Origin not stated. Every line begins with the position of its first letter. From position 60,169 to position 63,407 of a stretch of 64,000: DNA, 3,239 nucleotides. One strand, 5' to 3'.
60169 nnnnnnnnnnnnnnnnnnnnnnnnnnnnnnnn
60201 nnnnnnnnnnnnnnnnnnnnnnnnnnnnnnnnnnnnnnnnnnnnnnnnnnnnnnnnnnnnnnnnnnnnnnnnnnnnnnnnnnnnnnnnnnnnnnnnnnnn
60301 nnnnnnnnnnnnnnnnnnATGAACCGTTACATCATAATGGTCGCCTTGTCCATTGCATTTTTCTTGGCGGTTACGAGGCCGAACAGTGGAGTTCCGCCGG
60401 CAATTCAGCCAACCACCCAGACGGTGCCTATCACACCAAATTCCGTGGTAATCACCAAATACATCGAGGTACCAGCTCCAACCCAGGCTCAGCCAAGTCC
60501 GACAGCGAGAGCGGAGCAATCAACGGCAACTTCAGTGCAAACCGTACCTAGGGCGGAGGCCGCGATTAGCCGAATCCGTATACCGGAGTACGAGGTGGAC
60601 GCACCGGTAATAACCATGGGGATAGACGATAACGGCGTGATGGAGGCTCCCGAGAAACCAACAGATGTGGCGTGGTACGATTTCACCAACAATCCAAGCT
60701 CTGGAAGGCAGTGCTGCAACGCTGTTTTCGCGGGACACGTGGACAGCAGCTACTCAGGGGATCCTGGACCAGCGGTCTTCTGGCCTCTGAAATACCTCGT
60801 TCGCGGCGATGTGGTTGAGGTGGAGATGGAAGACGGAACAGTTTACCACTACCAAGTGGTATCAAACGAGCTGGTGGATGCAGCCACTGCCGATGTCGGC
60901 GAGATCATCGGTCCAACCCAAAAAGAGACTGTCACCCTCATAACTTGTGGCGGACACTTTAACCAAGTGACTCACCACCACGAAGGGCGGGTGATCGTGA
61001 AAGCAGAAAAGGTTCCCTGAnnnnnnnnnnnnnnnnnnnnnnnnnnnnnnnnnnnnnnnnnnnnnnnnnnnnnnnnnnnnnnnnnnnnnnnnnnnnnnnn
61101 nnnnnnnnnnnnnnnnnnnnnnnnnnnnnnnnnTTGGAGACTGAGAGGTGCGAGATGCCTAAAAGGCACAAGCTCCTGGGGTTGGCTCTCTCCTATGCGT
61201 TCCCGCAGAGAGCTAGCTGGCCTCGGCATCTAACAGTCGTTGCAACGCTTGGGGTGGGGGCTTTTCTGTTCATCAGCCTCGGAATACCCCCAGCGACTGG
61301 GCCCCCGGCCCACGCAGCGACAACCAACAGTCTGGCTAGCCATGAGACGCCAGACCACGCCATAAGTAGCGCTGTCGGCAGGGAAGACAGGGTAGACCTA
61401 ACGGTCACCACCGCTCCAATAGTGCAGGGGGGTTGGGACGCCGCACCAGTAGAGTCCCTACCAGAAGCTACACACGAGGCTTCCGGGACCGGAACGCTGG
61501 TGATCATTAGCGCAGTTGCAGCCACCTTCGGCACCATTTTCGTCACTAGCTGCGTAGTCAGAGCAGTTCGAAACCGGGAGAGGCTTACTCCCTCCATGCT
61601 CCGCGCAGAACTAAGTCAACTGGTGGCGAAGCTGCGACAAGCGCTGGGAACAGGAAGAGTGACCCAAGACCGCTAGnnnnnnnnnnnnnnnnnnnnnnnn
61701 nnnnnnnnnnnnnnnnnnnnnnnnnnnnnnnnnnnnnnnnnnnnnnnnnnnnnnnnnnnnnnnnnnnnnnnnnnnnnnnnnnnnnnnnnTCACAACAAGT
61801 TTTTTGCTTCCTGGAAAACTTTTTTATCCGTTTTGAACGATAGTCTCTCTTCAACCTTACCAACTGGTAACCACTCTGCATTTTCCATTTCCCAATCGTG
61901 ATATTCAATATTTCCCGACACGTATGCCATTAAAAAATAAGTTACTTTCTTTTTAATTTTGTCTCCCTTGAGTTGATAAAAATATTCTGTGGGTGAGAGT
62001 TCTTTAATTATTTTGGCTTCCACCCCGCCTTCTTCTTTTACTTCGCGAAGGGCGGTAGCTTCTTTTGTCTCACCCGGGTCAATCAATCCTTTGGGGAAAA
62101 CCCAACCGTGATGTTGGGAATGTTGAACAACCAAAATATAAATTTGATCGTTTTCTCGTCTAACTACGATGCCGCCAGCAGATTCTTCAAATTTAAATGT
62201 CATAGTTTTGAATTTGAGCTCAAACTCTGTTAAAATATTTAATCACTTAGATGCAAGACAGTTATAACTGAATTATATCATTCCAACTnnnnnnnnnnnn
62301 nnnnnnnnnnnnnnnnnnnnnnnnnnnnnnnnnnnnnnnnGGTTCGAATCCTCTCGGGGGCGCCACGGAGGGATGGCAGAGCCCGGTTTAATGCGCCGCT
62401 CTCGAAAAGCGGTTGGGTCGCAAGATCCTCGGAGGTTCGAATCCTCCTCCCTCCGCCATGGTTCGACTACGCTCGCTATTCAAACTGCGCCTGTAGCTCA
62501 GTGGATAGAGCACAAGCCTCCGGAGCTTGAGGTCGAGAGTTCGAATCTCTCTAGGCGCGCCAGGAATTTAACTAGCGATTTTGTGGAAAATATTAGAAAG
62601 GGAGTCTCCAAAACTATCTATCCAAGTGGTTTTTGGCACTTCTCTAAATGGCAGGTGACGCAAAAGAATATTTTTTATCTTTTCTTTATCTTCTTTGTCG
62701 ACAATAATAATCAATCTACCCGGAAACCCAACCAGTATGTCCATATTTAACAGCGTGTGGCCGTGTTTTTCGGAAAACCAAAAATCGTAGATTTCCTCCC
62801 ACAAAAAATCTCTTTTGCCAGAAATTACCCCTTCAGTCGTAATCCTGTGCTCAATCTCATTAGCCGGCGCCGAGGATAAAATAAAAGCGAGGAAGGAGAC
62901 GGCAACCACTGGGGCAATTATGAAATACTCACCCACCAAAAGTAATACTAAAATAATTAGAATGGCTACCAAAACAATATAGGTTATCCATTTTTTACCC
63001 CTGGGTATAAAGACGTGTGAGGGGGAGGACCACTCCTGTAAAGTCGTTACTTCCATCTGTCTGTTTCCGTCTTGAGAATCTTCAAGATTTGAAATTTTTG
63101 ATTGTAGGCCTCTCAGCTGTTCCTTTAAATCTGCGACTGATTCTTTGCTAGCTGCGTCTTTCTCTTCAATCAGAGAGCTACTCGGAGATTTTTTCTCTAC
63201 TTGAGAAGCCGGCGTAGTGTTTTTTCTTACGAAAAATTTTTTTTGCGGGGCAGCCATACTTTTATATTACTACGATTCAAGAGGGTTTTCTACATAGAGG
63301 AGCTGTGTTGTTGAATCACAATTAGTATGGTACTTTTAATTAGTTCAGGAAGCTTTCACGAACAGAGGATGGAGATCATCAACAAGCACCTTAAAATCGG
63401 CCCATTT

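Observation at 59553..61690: GC-rich (~60%) island beside tRNA-Ser carrying a sortase and an LPEAT-type substrate, plus about 760 nt with no convincing gene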

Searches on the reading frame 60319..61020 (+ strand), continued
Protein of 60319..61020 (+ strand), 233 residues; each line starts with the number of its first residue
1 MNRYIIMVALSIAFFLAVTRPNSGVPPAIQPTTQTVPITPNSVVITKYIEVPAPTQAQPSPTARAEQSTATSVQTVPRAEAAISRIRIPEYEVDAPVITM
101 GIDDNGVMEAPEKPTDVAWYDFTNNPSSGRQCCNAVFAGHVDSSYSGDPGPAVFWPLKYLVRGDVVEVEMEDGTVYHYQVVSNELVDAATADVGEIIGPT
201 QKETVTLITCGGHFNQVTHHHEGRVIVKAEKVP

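Call 52: find_encoding_contigs(protein=P0009, flank=5000, max_places=1)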
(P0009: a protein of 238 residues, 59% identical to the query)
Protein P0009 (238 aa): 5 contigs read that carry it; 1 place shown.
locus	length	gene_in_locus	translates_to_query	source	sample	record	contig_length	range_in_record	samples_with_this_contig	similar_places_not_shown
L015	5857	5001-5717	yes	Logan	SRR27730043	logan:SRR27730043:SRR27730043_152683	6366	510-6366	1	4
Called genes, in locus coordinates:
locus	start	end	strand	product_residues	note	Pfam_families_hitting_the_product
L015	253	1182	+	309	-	-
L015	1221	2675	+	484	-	PF00092:VWA, PF13519:VWA_2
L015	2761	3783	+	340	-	-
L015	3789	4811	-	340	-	PF26549:Tricorn_N (faint), PF00930:DPPIV_N (faint), PF07676:PD40 (faint), PF12894:ANAPC4_WD40 (faint), PF24817:WD40_WDHD1_1st (faint), PF25174:Beta-prop_THOC3, PF26550:Tricorn_2nd, PF23381:Beta-prop_IFT122_1st (weak)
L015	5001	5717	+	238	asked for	PF04203:Sortase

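Call 62: search_solved_structures(query=window:60319-61020:+, max_evalue=0.001, show_alignments=2)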
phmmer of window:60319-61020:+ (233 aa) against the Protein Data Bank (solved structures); distinct sequences matched with E-value up to 0.001: 0.

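Call 74: find_encoding_contigs(protein=P0013, flank=5000, max_places=1)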
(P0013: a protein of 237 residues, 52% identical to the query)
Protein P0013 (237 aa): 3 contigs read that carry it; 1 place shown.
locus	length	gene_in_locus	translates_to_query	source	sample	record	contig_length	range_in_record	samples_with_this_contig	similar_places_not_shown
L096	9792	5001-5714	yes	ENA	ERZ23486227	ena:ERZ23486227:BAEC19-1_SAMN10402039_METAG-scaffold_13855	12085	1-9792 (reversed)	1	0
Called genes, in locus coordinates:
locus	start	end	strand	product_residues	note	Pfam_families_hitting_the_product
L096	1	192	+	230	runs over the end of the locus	-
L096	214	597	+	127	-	-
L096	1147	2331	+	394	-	-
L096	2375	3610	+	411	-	PF09134:Invasin_D3 (faint)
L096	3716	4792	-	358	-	PF00930:DPPIV_N (faint), PF07676:PD40 (faint), PF26550:Tricorn_2nd, PF26549:Tricorn_N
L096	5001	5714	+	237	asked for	PF04203:Sortase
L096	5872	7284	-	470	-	PF02805:Ada_Zn_binding, PF00165:HTH_AraC (faint), PF12833:HTH_18, PF06029:AlkA_N, PF00730:HhH-GPD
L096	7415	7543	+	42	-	PF01035:DNA_binding_1 (weak)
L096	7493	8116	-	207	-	PF00440:TetR_N, PF21351:TetR_C_41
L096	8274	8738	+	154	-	PF07366:SnoaL, PF12680:SnoaL_2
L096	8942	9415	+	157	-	PF01035:DNA_binding_1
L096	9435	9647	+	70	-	-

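Call 81: find_related_loci(query=A3, collection=viral_contigs, flank=4000)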
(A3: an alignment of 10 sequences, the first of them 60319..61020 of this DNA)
Query A3 (233 aa) in viral_contigs; peptide patterns used: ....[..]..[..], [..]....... (x = any residue, [..] = any of these).
10 stretches matched a pattern, but none encodes a relative of the query by tblastn (E <= 1e-3).

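Call 89: search_protein_families(library=pfam, proteins=[L001:13134-14183:+], max_evalue=0.01)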
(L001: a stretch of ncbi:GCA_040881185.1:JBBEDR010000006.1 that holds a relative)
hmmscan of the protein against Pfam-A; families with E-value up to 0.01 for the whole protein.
L001:13134-14183:+ (349 aa): 1 family
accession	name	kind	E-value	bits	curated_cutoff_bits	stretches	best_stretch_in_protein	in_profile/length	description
PF00487.30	FA_desaturase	-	2.8e-36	126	29.7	1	71-328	2-252/253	Fatty acid desaturase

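Call 92: predict_structure(alignment_id=A4)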
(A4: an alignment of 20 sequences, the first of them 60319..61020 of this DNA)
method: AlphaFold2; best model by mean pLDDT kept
length: 233 residues; sequences in the alignment: 20
mean_pLDDT: 73.6   pTM: 0.62
mean pLDDT of the five models: 73.6, 73.5, 73.1, 72.3, 72.1
residues with pLDDT >= 90: 62; 70-90: 68; 50-70: 74; < 50: 29
segments of 3 or more residues with pLDDT < 50: 29-52
pLDDT, mean of each block of 10 residues (from residue 1): 55 61 51 41 40 59 58 62 92 90 77 81 61 77 62 82 95 94 93 86 91 87 93 88
secondary structure, 60 per line:
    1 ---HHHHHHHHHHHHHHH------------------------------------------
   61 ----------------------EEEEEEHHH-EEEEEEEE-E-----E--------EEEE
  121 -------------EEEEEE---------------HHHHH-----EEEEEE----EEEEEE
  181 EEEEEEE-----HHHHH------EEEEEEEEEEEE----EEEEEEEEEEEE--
elements in order: H4-18 E83-88 E93-100 E117-120 E134-139 H155-159 E165-170 E175-187 H193-197 E204-215 E220-231

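Call 94: fold_search(model_id=the predicted structure, library=pdb)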
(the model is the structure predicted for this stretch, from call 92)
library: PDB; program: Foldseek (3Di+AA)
matches with E <= 10: 430; with E <= 0.001: 101
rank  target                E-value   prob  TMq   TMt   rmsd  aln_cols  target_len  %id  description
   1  7cg9                  7.9e-10  1.00  0.47  0.57  11.2       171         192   18  Crystal structure of pilin-specific sortase SrtC1 from Lactobacillus rhamnosus GG (released 2022-03-02)
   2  6ixz_B                2.1e-09  1.00  0.47  0.61   3.6       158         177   18  X-ray structure of sortase C from Clostridium perfringens SM101 (released 2019-08-14)
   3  2xwg_E                2.7e-09  1.00  0.47  0.60   3.0       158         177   25  Crystal structure of sortase C-1 from Actinomyces oris (formerly Actinomyces naeslundii) (released 2011-02-23)
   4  3tbe_F                3.0e-09  1.00  0.49  0.60   3.5       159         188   19  The crystal structure of the complex of Streptococcus agalactiae sortase C1 and MTSET (released 2011-10-26)
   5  4g1h                  3.2e-09  1.00  0.48  0.63   4.5       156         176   22  Group B Streptococcus Pilus Island 1 Sortase C2 (released 2012-12-05)
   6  9m4u_A                3.8e-09  1.00  0.45  0.60   6.2       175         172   26  Crystal Structure of Sortase E mutant P94A from Thermobifida fusca (released 2026-03-04)
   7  2xwg_C                4.0e-09  1.00  0.49  0.63   2.6       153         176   24  Crystal structure of sortase C-1 from Actinomyces oris (formerly Actinomyces naeslundii) (released 2011-02-23)
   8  2xwg_A                4.8e-09  1.00  0.48  0.61   3.5       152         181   26  Crystal structure of sortase C-1 from Actinomyces oris (formerly Actinomyces naeslundii) (released 2011-02-23)
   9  5k9a                  5.1e-09  1.00  0.47  0.50   5.3       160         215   22  Sortase A from Corynebacterium diphtheriae (released 2016-06-15)
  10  8t28                  5.1e-09  1.00  0.44  0.54   5.2       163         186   20  The crystal structure of SrtC2 sortase from Actinomyces oris (released 2024-04-17)
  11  3rbj_B                5.4e-09  1.00  0.47  0.58   4.7       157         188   20  Crystal Structure of the lid-mutant of Streptococcus agalactiae Sortase C1 (released 2011-09-07)
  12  4d7w                  5.4e-09  1.00  0.48  0.57   5.7       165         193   21  Crystal structure of sortase C1 (SrtC1) from Streptococcus agalactiae (released 2015-08-19)
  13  3tbe_D                5.7e-09  1.00  0.48  0.57   3.0       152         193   22  The crystal structure of the complex of Streptococcus agalactiae sortase C1 and MTSET (released 2011-10-26)
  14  3tbe_C                6.4e-09  1.00  0.49  0.59   3.7       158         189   20  The crystal structure of the complex of Streptococcus agalactiae sortase C1 and MTSET (released 2011-10-26)
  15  6bwe_B                6.4e-09  1.00  0.48  0.60   4.7       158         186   23  Sortase A from Corynebacterium diphtheriae, lid mutant (released 2017-12-27)
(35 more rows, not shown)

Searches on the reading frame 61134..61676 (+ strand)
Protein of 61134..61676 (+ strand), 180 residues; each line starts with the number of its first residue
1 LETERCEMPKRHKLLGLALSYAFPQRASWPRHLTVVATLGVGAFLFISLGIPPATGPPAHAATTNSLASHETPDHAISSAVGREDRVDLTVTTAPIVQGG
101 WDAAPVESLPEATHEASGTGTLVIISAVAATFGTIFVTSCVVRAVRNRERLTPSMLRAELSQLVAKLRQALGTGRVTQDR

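Call 7: search_protein_families(library=pfam, proteins=[window:61134-61676:+], max_evalue=0.1)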
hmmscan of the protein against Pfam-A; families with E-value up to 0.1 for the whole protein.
window:61134-61676:+ (180 aa): 0 families

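Call 9: search_protein_families(library=ncbifam, proteins=[window:61134-61676:+], max_evalue=0.01)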
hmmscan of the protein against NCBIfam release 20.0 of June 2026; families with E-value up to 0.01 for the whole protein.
window:61134-61676:+ (180 aa): 0 families

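Call 45: search_protein_representatives(protein=window:61155-61676:+)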
Query: 173 residues. Proteins with E-value up to 0.001 (for the whole library): 1; up to 1e-10: 1; up to 1e-30: 1. The best 1 are listed.
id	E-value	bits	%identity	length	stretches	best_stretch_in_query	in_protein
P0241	4.9e-106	367.9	100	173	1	1-173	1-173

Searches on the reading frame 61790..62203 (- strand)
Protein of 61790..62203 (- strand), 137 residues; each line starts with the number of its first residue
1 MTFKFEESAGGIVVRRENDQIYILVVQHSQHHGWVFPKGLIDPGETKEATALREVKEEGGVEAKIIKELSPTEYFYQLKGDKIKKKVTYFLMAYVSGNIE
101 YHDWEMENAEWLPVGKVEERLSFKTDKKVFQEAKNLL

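Call 7: search_protein_families(library=pfam, proteins=[window:61790-62203:-], max_evalue=0.1)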
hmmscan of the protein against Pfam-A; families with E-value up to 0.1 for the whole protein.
window:61790-62203:- (137 aa): 3 families
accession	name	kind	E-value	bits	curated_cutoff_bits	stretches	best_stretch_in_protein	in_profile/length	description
PF00293.34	NUDIX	-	3e-22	79.5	21.1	1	11-129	7-130/134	NUDIX domain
PF16216.10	GxGYxYP_N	-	0.021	15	23.9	1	11-70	23-64/72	GxGYxYP_N 1st domain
PF09070.16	PFU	-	0.027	15.1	26.2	1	95-131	15-51/113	PFU (PLAA family ubiquitin binding)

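Call 55: find_related_loci(query=A2, collection=metagenome_contigs, flank=5000)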
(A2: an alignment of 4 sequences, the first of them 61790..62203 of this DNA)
Query A2 (137 aa) in metagenome_contigs; peptide patterns used: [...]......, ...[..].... (x = any residue, [..] = any of these).
411 stretches matched a pattern; 268 encode a relative of the query (tblastn E <= 1e-3); the best 80 are kept; 80 distinct loci.
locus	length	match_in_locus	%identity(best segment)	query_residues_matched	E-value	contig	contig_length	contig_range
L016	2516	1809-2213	80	3-137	8e-73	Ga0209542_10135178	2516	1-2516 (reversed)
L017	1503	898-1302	74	3-137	3e-69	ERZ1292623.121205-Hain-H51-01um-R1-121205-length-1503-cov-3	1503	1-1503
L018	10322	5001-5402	73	3-136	3e-64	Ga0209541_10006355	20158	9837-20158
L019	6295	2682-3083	73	3-136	3e-64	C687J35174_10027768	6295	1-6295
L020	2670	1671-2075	74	3-137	2e-64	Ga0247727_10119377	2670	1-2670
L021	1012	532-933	70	4-137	2e-67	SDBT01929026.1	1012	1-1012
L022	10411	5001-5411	69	1-137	2e-62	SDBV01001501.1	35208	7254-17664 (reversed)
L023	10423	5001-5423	70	3-137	1e-62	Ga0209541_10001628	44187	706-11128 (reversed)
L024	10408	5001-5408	71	2-137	5e-62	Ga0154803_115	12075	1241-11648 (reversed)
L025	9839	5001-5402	70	4-137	3e-61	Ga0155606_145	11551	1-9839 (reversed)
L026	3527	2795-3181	71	3-131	9e-61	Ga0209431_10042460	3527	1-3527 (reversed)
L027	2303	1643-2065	62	3-137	3e-57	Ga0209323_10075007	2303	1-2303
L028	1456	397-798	63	4-137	2e-58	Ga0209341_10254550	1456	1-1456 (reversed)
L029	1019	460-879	62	1-137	1e-57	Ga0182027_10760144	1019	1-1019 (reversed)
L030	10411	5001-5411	66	1-134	1e-53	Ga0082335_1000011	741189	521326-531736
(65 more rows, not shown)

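Call 89: search_protein_families(library=pfam, proteins=[L018:6766-7575:+], max_evalue=0.01)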
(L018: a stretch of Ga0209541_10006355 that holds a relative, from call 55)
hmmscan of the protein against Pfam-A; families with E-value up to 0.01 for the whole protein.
L018:6766-7575:+ (269 aa): 1 family
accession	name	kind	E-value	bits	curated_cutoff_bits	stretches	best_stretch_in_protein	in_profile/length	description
PF15640.11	Tox-MPTase4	-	1.2e-06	28.9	25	1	145-191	74-120/132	Metallopeptidase toxin 4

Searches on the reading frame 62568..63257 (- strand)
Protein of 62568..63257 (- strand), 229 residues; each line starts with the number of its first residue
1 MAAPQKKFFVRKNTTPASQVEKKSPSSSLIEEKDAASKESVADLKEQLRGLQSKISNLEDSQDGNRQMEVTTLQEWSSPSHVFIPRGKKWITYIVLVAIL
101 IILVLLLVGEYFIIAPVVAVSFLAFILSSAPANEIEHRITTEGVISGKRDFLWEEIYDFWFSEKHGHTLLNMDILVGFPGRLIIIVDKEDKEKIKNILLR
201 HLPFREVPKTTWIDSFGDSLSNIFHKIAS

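Call 7: search_protein_families(library=pfam, proteins=[window:62568-63257:-], max_evalue=0.1)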
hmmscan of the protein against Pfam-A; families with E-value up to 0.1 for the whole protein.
window:62568-63257:- (229 aa): 6 families
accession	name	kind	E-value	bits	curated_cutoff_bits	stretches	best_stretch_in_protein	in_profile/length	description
PF18923.6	DUF5673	-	0.0017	18.7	26.7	1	138-199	4-62/66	Domain of unknown function (DUF5673)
PF19658.4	DUF6161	-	0.0041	17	27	1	38-108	43-116/216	Family of unknown function (DUF6161)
PF12097.14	DUF3573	-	0.023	14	26.6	1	26-73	30-77/383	Protein of unknown function (DUF3573)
PF10329.14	DUF2417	-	0.03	14.2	25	1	60-117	23-69/234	Region of unknown function (DUF2417)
PF00517.22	GP41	-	0.052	13.9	29.6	1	45-119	103-173/197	Retroviral envelope protein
PF06024.17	Orf78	-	0.054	14.2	29.4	1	66-115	38-87/101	Orf78 (ac78)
